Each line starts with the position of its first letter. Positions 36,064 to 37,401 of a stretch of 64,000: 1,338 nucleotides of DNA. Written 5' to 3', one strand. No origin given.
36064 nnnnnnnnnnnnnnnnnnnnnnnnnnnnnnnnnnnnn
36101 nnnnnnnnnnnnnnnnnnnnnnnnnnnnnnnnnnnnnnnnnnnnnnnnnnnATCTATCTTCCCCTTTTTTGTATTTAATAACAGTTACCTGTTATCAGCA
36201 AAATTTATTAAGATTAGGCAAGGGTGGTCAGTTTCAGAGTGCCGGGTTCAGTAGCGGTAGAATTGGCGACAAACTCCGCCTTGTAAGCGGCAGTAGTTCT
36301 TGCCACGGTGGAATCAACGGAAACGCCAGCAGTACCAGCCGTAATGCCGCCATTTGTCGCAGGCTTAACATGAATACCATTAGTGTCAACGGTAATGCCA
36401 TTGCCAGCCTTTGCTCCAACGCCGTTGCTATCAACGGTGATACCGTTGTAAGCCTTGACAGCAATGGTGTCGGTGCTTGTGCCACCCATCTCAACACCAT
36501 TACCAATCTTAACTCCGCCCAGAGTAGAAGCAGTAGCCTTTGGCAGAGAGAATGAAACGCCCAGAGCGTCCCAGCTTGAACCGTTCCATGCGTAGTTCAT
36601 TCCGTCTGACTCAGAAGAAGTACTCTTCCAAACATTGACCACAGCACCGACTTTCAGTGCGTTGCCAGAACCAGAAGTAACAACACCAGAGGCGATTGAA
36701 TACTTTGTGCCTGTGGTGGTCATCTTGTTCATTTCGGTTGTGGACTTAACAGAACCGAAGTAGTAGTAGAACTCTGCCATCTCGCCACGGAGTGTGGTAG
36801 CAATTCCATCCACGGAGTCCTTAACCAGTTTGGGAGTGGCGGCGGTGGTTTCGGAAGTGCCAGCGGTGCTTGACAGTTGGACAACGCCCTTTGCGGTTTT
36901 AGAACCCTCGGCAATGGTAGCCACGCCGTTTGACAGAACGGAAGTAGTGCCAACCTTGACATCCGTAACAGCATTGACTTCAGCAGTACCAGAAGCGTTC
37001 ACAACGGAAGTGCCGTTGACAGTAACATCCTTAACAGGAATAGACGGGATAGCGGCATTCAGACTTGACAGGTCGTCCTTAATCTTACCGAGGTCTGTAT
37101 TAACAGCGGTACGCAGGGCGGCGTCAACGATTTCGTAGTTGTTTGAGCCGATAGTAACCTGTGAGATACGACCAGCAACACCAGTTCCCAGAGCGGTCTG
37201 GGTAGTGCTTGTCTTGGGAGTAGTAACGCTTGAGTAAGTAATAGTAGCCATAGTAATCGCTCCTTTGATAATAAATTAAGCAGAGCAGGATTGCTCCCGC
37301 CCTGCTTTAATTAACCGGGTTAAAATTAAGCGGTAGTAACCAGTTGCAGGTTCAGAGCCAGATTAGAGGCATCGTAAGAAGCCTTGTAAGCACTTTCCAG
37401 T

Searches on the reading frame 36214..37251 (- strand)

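Call 34: search_protein_families(library=phrogs, proteins=[window:36214-37251:-], max_evalue=0.001)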
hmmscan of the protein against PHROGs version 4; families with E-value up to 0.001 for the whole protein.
window:36214-37251:- (345 aa): 3 families
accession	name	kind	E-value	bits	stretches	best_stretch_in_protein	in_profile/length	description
phrog_10372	-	unknown function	1.9e-06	29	1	114-154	66-107/218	-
phrog_36614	-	unknown function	5.2e-06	27.3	1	114-151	4-42/155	-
phrog_7032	-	tail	7.3e-05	22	1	11-148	106-245/866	tail fiber protein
